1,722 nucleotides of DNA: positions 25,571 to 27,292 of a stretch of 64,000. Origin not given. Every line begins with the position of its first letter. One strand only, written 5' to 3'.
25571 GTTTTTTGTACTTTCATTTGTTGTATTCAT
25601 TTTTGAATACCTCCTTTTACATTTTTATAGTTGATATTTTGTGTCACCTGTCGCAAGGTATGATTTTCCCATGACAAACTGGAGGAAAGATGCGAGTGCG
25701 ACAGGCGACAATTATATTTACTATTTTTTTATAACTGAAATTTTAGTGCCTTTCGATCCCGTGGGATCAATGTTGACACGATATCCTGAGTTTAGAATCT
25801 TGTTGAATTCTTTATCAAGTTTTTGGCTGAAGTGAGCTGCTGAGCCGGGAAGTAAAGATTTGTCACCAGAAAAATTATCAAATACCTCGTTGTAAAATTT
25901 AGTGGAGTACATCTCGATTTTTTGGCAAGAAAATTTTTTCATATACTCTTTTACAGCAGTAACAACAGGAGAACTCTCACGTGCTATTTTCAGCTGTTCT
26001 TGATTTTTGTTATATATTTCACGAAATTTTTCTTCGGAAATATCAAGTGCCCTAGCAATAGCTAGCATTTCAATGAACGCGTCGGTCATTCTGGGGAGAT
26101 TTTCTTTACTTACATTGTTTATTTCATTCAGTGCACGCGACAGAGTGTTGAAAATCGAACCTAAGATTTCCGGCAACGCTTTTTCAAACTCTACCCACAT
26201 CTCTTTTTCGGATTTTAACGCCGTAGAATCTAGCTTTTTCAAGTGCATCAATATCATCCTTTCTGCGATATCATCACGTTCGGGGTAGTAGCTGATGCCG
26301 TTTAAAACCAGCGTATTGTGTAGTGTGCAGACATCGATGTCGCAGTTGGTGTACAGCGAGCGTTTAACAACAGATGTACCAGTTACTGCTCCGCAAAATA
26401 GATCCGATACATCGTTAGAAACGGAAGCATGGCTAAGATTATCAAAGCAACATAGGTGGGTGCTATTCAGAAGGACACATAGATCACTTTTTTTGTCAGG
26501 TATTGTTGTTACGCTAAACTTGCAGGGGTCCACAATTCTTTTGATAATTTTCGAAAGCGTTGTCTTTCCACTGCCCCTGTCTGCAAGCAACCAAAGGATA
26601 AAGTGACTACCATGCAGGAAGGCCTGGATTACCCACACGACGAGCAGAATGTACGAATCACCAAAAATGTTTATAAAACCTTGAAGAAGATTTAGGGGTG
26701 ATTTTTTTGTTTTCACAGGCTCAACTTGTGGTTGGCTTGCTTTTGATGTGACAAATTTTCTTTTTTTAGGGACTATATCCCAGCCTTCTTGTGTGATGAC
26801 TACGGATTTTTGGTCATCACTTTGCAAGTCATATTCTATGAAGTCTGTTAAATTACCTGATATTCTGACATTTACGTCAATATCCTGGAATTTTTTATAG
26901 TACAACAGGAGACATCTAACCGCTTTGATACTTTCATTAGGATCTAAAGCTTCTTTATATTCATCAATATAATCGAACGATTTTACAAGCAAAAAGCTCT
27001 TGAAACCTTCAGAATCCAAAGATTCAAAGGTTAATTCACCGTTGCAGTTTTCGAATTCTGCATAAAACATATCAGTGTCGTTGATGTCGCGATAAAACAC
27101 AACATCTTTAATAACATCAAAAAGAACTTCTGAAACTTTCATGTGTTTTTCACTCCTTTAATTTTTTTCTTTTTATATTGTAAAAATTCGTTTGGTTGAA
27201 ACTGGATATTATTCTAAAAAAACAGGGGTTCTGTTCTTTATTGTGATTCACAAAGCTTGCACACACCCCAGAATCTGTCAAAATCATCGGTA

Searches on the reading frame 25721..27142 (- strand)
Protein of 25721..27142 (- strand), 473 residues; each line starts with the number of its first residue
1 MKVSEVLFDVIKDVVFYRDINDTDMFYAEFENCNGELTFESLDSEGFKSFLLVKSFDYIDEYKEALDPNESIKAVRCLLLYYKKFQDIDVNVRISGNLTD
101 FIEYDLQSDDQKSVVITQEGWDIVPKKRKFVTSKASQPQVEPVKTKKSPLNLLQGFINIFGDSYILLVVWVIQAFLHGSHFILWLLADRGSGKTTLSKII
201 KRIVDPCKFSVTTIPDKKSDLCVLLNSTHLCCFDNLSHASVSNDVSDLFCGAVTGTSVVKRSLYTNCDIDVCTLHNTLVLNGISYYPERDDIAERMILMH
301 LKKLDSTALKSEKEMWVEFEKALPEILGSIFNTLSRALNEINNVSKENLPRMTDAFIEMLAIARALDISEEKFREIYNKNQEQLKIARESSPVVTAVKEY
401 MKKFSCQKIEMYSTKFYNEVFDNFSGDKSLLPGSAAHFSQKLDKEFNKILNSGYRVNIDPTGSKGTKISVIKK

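Call 11: search_protein_families(library=pfam, proteins=[window:25721-27142:-], max_evalue=0.01)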
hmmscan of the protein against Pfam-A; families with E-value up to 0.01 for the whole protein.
window:25721-27142:- (473 aa): 1 family
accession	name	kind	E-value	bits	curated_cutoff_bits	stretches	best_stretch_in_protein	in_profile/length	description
PF24883.2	NPHP3_N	-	0.0091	16.6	24.8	0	179-267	21-94/164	Nephrocystin 3, N-terminal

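Call 14: search_protein_families(library=phrogs, proteins=[window:25721-27142:-], max_evalue=0.01)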
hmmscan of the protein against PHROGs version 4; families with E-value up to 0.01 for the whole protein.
window:25721-27142:- (473 aa): 0 families

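Call 31: find_related_loci(query=window:25721-27142:-, collection=viral_contigs, flank=10000)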
Query window:25721-27142:- (473 aa) in viral_contigs; peptide patterns used: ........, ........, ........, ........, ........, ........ (x = any residue, [..] = any of these).
8 stretches matched a pattern, but none encodes a relative of the query by tblastn (E <= 1e-3).

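Call 32: search_solved_structures(query=window:25721-27142:-, max_evalue=1)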
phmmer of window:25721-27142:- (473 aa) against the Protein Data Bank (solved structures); distinct sequences matched with E-value up to 1: 4.
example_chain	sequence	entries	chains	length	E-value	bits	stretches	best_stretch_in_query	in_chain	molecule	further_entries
8j4u_A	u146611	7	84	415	0.26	13.2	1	310-382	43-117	SIR2-like domain-containing protein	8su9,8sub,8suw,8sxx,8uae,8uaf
5xxu_Q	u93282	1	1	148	0.43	12.5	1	71-116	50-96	Ribosomal protein uS9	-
6c2u_A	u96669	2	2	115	0.64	11.9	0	182-207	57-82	phosphate-loop protein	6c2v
9t0z_T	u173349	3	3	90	0.85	11.5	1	374-449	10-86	Small ribosomal subunit protein bS20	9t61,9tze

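Call 33: find_homologous_proteins(query=window:25721-27142:-, max_evalue=0.00001)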
Query window:25721-27142:- (473 aa): 36 proteins with E <= 0.00001 among 8000 candidates.
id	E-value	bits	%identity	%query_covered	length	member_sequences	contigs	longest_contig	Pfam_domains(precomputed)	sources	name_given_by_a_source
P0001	0.0e+0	1045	99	100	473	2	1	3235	-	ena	-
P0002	6.0e-210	716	68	100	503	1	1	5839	-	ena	-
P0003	1.0e-194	666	61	100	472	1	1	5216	-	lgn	-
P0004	3.1e-165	568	54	100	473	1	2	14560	-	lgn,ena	-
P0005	1.3e-164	566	55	100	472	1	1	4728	-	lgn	-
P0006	2.8e-164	565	55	100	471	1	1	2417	-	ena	-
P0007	1.7e-161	556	54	100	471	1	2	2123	-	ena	-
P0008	2.7e-161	555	53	100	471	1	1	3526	-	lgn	-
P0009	3.0e-160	552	52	100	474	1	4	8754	-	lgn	-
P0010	1.2e-159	550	54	100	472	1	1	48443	-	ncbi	-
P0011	4.2e-159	548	53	100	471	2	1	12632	-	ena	-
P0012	4.5e-159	548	53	100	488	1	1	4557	-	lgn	-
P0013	6.1e-159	548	54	99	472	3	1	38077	-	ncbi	-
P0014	7.1e-159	547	53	100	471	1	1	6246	-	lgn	-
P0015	7.6e-159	547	54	100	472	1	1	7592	-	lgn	-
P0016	1.4e-158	546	54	100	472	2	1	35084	-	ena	-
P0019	2.2e-157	543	53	100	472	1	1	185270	-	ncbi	-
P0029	8.8e-136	471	49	100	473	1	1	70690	-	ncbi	-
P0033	1.1e-120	422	42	100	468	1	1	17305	-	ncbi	-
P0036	1.4e-90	322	39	98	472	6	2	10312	-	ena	-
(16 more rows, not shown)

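Call 34: find_encoding_contigs(protein=P0002, flank=10000, max_places=2)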
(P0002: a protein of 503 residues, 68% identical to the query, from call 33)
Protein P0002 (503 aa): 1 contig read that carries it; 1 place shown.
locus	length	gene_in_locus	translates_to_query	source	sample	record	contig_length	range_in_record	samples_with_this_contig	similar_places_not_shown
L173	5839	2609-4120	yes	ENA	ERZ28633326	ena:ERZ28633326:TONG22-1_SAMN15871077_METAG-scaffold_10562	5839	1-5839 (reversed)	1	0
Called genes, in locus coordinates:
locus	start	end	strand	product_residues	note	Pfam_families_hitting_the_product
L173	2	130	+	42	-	?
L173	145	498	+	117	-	-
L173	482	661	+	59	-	PF14207:DpnD-PcfM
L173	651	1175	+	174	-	PF07799:DUF1643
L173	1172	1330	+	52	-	-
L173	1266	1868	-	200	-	-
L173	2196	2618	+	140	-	-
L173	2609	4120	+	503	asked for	-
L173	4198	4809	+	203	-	-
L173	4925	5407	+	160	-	-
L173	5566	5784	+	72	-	PF12728:HTH_17 (weak)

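Call 35: find_encoding_contigs(protein=P0004, flank=10000, max_places=2)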
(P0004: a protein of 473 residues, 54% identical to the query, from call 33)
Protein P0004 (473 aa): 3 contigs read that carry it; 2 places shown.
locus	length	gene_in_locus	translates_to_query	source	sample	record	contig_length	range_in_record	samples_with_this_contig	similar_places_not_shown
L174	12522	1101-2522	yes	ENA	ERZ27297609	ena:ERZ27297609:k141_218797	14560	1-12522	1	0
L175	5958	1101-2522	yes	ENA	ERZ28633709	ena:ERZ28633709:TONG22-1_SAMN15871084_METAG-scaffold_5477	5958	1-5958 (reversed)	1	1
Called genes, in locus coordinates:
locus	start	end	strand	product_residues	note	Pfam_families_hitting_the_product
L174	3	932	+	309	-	?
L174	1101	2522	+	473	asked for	-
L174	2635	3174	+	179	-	-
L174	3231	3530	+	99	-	PF12728:HTH_17 (weak)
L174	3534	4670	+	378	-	PF14659:Phage_int_SAM_3, PF00589:Phage_integrase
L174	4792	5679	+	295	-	PF11185:DUF2971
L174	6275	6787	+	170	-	-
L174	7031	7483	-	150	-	-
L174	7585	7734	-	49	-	-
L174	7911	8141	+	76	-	-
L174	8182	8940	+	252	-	-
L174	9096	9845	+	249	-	PF02463:SMC_N (weak), PF13476:AAA_23, PF13175:AAA_15 (weak), PF13555:AAA_29 (weak), PF13304:AAA_21 (weak)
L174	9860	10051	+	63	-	-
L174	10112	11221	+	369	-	-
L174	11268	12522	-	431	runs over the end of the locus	PF09587:PGA_cap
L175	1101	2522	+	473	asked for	-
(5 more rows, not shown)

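Call 36: find_encoding_contigs(protein=P0013, flank=10000, max_places=2)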
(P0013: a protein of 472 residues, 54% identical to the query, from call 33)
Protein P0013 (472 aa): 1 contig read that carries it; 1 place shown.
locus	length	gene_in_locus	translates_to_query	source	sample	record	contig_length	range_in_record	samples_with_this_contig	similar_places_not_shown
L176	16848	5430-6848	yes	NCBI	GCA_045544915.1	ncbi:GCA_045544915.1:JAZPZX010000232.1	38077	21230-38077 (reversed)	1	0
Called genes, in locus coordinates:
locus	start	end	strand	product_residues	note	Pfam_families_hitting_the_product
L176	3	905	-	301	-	?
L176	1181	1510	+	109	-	-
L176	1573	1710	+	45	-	-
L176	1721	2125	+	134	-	PF12957:DUF3846 (weak)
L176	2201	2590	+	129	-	PF12957:DUF3846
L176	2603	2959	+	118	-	-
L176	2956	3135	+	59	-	PF14207:DpnD-PcfM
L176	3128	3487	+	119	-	-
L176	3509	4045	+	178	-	PF07799:DUF1643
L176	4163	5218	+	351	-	-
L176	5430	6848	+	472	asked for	-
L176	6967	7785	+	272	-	-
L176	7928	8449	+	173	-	-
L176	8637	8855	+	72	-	PF12728:HTH_17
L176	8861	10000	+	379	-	PF14659:Phage_int_SAM_3, PF00589:Phage_integrase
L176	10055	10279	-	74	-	PF09954:DUF2188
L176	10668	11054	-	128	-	-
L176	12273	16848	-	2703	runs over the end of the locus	PF02368:Big_2 (weak), PF26918:Ig_Eae (faint), PF07940:Hepar_II_III_C (weak), PF05345:He_PIG, PF00395:SLH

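Call 37: find_encoding_contigs(protein=P0016, flank=10000, max_places=2)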
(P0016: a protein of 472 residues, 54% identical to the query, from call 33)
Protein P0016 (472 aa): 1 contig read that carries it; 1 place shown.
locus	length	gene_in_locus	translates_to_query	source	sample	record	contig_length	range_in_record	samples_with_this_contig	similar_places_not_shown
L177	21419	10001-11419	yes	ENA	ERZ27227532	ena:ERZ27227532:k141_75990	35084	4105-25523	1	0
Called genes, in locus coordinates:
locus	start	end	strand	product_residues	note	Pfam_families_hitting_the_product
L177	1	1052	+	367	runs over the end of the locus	PF01408:GFO_IDH_MocA, PF22725:GFO_IDH_MocA_C3, PF02894:GFO_IDH_MocA_C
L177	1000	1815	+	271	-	PF13353:Fer4_12, PF04055:Radical_SAM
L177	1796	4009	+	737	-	PF02901:PFL-like, PF01228:Gly_radical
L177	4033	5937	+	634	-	PF07944:Beta-AFase-like_GH127_cat, PF07470:Glyco_hydro_88 (faint), PF20736:Glyco_hydro127M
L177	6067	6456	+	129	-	PF12957:DUF3846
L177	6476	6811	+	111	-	PF08765:Mor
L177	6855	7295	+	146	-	-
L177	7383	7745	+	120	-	-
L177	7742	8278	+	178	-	PF07799:DUF1643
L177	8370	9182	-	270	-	-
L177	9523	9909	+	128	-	-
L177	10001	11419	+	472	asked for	-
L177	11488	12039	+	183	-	-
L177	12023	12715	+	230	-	-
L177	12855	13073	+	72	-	PF12728:HTH_17 (weak)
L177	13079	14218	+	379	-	PF14659:Phage_int_SAM_3, PF00589:Phage_integrase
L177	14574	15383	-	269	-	PF02311:AraC_binding, PF04297:UPF0122 (faint), PF00165:HTH_AraC, PF12833:HTH_18, PF00165:HTH_AraC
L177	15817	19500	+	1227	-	PF14307:Glyco_tran_WbsX (faint), PF07833:Cu_amine_oxidN1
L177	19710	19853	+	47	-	-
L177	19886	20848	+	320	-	PF03629:SASA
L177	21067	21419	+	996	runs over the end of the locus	PF02837:Glyco_hydro_2_N, PF22666:Glyco_hydro_2_N2 (weak), PF00703:Glyco_hydro_2 (faint), PF02836:Glyco_hydro_2_C, PF16353:LacZ_4, PF02929:Bgal_small_N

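Call 38: find_encoding_contigs(protein=P0019, flank=10000, max_places=2)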
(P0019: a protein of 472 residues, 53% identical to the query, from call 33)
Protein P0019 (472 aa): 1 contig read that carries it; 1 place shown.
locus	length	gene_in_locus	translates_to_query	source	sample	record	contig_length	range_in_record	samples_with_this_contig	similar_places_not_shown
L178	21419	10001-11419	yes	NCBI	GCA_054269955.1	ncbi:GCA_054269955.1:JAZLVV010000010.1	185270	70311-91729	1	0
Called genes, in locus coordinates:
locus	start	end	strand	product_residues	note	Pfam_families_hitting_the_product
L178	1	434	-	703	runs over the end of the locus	PF00009:GTP_EFTU, PF22042:EF-G_D2, PF03144:GTP_EFTU_D2, PF14492:EFG_III, PF03764:EFG_IV, PF00679:EFG_C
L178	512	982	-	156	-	PF00177:Ribosomal_S7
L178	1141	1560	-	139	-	PF00164:Ribosom_S12_S23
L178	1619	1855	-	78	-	PF01248:Ribosomal_L7Ae (weak)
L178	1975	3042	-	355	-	-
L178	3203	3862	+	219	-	PF01551:Peptidase_M23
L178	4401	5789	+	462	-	-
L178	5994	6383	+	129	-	PF12957:DUF3846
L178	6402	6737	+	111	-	PF08765:Mor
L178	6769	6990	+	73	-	-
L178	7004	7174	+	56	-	-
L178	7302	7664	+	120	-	-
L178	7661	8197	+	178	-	PF07799:DUF1643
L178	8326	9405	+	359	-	-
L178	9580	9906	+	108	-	-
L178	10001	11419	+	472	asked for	-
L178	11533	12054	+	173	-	-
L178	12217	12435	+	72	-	PF12728:HTH_17 (weak)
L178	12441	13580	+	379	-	PF14659:Phage_int_SAM_3, PF00589:Phage_integrase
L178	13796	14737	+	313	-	PF07751:Abi_2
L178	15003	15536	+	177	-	PF01381:HTH_3, PF12844:HTH_19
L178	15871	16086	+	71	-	-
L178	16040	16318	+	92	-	PF09954:DUF2188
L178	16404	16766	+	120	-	-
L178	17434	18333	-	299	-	PF00144:Beta-lactamase (weak)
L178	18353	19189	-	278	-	PF01418:HTH_6, PF01380:SIS, PF13580:SIS_2 (weak)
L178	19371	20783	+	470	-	-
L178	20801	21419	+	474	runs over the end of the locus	PF01565:FAD_binding_4, PF02913:FAD-oxidase_C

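Call 39: find_encoding_contigs(protein=P0029, flank=10000, max_places=2)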
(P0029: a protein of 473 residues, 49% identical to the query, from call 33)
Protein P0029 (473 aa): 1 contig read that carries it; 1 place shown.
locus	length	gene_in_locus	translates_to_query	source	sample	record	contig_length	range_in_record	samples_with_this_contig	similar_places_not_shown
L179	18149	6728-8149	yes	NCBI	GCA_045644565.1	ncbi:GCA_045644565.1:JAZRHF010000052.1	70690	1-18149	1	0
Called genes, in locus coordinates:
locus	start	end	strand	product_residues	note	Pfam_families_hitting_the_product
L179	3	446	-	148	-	?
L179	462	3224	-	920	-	-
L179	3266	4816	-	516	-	PF01373:Glyco_hydro_14 (weak), PF02449:Glyco_hydro_42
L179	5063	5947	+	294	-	PF02311:AraC_binding, PF07883:Cupin_2, PF00165:HTH_AraC, PF12833:HTH_18, PF00165:HTH_AraC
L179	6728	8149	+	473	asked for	-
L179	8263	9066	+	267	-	-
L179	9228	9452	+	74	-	PF12728:HTH_17 (weak)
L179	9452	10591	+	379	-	PF14659:Phage_int_SAM_3, PF00589:Phage_integrase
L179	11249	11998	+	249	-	PF01261:AP_endonuc_2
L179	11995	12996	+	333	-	PF02826:2-Hacid_dh_C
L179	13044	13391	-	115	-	PF12797:Fer4_2 (faint), PF00037:Fer4 (faint), PF14697:Fer4_21 (weak)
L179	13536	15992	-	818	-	PF00754:F5_F8_type_C, PF22633:F5_F8_type_C_2, PF00754:F5_F8_type_C, PF07833:Cu_amine_oxidN1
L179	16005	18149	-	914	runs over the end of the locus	PF07833:Cu_amine_oxidN1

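Call 40: find_encoding_contigs(protein=P0033, flank=10000, max_places=2)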
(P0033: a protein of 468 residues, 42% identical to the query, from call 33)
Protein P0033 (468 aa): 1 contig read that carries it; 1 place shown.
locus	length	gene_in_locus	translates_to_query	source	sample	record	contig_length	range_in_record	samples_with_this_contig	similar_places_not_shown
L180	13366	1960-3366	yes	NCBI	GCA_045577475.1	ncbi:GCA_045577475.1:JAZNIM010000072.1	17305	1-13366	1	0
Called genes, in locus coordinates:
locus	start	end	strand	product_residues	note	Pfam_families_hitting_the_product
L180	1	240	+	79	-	?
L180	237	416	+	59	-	PF14207:DpnD-PcfM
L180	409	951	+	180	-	PF07799:DUF1643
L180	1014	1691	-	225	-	-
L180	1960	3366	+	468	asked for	-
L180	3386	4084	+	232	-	PF12957:DUF3846 (weak)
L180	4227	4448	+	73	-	-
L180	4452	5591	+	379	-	PF14659:Phage_int_SAM_3, PF00589:Phage_integrase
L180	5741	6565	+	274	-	PF08239:SH3_3 (weak)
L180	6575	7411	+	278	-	-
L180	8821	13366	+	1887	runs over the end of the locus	PF14478:DUF4430, PF00395:SLH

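Call 41: find_encoding_contigs(protein=P0036, flank=10000, max_places=2)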
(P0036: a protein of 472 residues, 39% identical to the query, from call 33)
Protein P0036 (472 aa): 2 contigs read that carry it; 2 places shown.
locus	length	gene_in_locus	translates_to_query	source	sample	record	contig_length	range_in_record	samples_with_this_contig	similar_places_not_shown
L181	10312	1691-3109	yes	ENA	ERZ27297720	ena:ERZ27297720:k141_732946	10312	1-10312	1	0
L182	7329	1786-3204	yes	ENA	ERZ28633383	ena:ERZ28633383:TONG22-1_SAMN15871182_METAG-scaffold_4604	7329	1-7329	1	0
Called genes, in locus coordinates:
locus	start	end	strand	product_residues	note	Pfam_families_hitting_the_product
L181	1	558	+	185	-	?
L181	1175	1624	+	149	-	-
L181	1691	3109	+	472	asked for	-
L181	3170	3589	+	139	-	-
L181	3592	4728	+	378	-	PF14659:Phage_int_SAM_3, PF00589:Phage_integrase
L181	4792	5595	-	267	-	-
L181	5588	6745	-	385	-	PF13175:AAA_15 (faint), PF13476:AAA_23 (weak), PF02463:SMC_N, PF13304:AAA_21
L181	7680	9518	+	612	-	PF10592:AIPR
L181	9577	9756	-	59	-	-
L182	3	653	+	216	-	?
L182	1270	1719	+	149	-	-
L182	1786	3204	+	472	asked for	-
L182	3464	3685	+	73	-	-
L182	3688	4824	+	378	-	PF14659:Phage_int_SAM_3, PF00589:Phage_integrase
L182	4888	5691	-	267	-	-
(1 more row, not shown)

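Call 50: search_solved_structures(query=A4, max_evalue=1)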
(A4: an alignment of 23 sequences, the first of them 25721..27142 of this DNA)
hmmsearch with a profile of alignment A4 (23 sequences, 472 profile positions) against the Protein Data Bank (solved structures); distinct sequences matched with E-value up to 1: 42.
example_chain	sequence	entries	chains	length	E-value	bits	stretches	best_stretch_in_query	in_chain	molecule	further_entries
6c2u_A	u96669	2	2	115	0.0018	20.3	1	180-212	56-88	phosphate-loop protein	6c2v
9t0z_T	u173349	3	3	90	0.017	17.1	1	375-448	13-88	Small ribosomal subunit protein bS20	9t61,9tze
4q7k_A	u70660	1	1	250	0.068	15.1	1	182-210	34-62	ABC transporter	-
6s7p_A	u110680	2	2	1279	0.15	14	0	182-207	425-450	Phosphatidylcholine translocator ABCB4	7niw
7niu_A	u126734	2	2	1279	0.15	14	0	182-207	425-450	Isoform 2 of Phosphatidylcholine translocator ABCB4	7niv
4q4j_A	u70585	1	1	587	0.19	13.6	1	182-210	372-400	ABC transporter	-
6qv0_A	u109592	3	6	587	0.2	13.6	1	182-210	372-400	ABC transporter, ATP-binding protein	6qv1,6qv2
3qf4_A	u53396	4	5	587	0.2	13.6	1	182-210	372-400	ABC transporter, ATP-binding protein | ABC transporter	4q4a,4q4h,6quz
8bmr_A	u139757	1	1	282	0.24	13.3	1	177-213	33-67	Energy-coupling factor transporter ATP-binding protein EcfA1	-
8bms_A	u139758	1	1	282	0.24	13.3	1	177-213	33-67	Energy-coupling factor transporter ATP-binding protein EcfA1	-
5d3m_A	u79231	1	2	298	0.26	13.2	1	177-213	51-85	Energy-coupling factor transporter ATP-binding protein EcfA1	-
5jsz_A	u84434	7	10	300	0.26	13.2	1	177-213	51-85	Energy-coupling factor transporter ATP-binding protein EcfA1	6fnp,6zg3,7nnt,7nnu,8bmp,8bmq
8sa0_A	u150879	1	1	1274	0.27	13.2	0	182-210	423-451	ATP-dependent translocase ABCB1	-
8gmg_A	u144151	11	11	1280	0.27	13.1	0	182-210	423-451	ATP-dependent translocase ABCB1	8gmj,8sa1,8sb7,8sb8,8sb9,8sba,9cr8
6qex_A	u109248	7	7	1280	0.27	13.1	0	182-210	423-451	Multidrug resistance protein 1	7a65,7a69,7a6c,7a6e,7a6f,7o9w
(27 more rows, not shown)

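Call 58: predict_structure(alignment_id=A4)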
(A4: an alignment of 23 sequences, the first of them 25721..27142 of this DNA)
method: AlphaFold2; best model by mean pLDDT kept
length: 473 residues; sequences in the alignment: 23
mean_pLDDT: 87.9   pTM: 0.79
mean pLDDT of the five models: 87.9, 87.3, 86.5, 85.8, 84.7
residues with pLDDT >= 90: 252; 70-90: 196; 50-70: 18; < 50: 7
segments of 3 or more residues with pLDDT < 50: 261-267
pLDDT, mean of each block of 10 residues (from residue 1): 79 93 88 90 93 93 91 93 92 91 93 96 94 88 97 91 96 93 87 91 90 85 85 79 85 76 48 85 76 90 79 90 98 97 88 92 97 96 81 83 86 93 82 87 83 85 86 85
secondary structure, 60 per line:
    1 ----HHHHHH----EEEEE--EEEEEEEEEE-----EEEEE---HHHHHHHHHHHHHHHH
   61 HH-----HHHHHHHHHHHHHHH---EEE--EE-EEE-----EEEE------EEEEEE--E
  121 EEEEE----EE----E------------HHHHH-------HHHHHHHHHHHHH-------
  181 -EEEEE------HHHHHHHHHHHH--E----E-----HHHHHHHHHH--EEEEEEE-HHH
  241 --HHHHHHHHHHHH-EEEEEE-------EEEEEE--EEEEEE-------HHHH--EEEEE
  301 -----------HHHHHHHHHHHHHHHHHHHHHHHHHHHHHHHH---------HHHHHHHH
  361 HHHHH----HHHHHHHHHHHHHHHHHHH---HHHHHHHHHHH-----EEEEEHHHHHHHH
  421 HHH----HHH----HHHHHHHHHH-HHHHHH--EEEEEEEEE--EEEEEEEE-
elements in order: H5-10 E15-19 E22-31 E37-41 H45-62 H68-82 E86-88 E94-96 E102-105 E112-117 E120-125 H149-153 H161-173 E182-186 H193-204 H218-227 E230-236 H243-254 E256-261 E269-274 E277-282 H290-293 E296-300 H312-343 H353-365 H370-388 H392-402 E408-412 H413-423 H435-444 H446-451 E454-462 E465-472

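Call 61: fold_search(model_id=the predicted structure, library=pdb)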
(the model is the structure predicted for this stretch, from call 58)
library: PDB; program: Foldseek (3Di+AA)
matches with E <= 10: 982; with E <= 0.001: 223
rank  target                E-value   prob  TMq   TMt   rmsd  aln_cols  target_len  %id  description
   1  9ivf_A                3.3e-11  1.00  0.46  0.36  11.3       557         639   11  Structure of Full-Length AsfvPrimPol with polyT DNA (released 2025-12-24)
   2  8iqi_C                2.3e-10  1.00  0.45  0.26  12.5       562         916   11  Structure of Full-Length AsfvPrimPol in Complex-Form (released 2023-07-26)
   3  9ivf_B                2.5e-10  1.00  0.46  0.36  11.3       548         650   12  Structure of Full-Length AsfvPrimPol with polyT DNA (released 2025-12-24)
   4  8ww7_C                9.6e-10  1.00  0.43  0.26  11.8       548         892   11  Structure of AMPPNP-Form AsfvPrimPol Dodecamer (released 2025-04-30)
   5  9ivf_C                1.3e-09  1.00  0.44  0.35  11.5       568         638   11  Structure of Full-Length AsfvPrimPol with polyT DNA (released 2025-12-24)
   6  8iqi_A                1.4e-09  1.00  0.43  0.25  13.1       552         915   10  Structure of Full-Length AsfvPrimPol in Complex-Form (released 2023-07-26)
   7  8ww7_H                1.5e-09  1.00  0.44  0.27  11.4       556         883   11  Structure of AMPPNP-Form AsfvPrimPol Dodecamer (released 2025-04-30)
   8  8ww7_B                2.6e-09  1.00  0.44  0.27  11.5       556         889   12  Structure of AMPPNP-Form AsfvPrimPol Dodecamer (released 2025-04-30)
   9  8iqi_B                2.9e-09  1.00  0.45  0.26  11.6       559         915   11  Structure of Full-Length AsfvPrimPol in Complex-Form (released 2023-07-26)
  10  8ww6_E                3.1e-09  1.00  0.43  0.34  12.2       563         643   10  Structure of ATP-rs-Form AsfvPrimPol Hexamer (released 2025-04-30)
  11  8iqh_D                3.6e-09  1.00  0.39  0.24  13.4       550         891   11  Structure of Full-Length AsfvPrimPol in Apo-Form (released 2023-07-26)
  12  8ww7_K                4.0e-09  1.00  0.42  0.26  12.5       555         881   12  Structure of AMPPNP-Form AsfvPrimPol Dodecamer (released 2025-04-30)
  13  8wwa_A                4.0e-09  1.00  0.40  0.34  12.0       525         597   13  Structure of AMPPNP-Form AsfvPrimPol Hexamer (released 2025-04-30)
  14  8ww7_I                5.9e-09  1.00  0.43  0.26  12.0       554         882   11  Structure of AMPPNP-Form AsfvPrimPol Dodecamer (released 2025-04-30)
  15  6lrb_C                9.3e-09  1.00  0.39  0.43  10.3       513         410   10  The A form apo structure of NrS-1 C terminal region-CTR (released 2020-04-08)
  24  7ola_C                2.8e-08  1.00  0.50  0.54   7.6       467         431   10  Structure of Primase-Helicase in SaPI5 (released 2022-07-13)
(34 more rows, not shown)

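Call 76: find_encoding_contigs(protein=P0001, flank=8000, max_places=3)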
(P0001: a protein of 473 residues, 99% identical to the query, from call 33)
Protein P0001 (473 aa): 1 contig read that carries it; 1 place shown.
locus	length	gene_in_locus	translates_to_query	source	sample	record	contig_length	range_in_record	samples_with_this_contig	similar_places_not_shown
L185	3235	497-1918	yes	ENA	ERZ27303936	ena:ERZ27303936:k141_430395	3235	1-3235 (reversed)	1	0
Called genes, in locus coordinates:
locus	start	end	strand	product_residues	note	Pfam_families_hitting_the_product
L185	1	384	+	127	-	?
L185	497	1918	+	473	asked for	-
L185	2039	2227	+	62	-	-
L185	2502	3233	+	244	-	?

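Call 92: search_protein_families(library=pfam, proteins=[L177:6476-6811:+, L178:4401-5789:+, L178:8317-9405:+, L177:8370-9200:-, L176:4163-5218:+], max_evalue=0.01)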
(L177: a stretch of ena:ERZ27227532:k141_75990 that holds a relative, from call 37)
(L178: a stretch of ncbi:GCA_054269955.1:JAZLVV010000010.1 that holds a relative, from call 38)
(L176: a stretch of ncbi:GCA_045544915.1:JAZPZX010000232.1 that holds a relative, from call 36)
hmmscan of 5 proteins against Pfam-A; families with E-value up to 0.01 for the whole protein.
L177:6476-6811:+ (111 aa): 9 families
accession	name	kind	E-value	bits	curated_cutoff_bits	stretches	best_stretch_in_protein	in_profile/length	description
PF08765.17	Mor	-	9.8e-14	51.7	24.9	1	31-106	18-93/107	Mor transcription activator family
PF13518.12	HTH_28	-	8.3e-05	23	25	1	77-106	4-34/52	Helix-turn-helix domain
PF13384.12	HTH_23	-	0.00053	20.2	24.6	1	77-107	9-40/50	Homeodomain-like domain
PF08280.17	HTH_Mga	-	0.0029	18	23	1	77-108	13-43/59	M protein trans-acting positive regulator (MGA) HTH domain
PF08220.18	HTH_DeoR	-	0.0047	17.1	21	0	79-103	9-33/57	DeoR-like helix-turn-helix domain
PF13412.12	HTH_24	-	0.0063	16.5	21.9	0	78-106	11-39/48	Winged helix-turn-helix DNA-binding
PF04545.22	Sigma70_r4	-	0.0063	16.4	24.1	0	82-108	18-44/50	Sigma-70, region 4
PF13551.12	HTH_29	-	0.0065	17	28.1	0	77-110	4-38/64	Winged helix-turn helix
PF13542.12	HTH_Tnp_ISL3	-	0.0082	16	27.4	0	84-108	26-50/51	Helix-turn-helix domain of transposase family ISL3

L178:4401-5789:+ (462 aa): 0 families

L178:8317-9405:+ (362 aa): 0 families

L177:8370-9200:- (276 aa): 1 family
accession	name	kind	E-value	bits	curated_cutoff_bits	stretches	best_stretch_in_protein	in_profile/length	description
PF00969.24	MHC_II_beta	-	0.0058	17.3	20.9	0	173-197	46-70/75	Class II histocompatibility antigen, beta domain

L176:4163-5218:+ (351 aa): 0 families
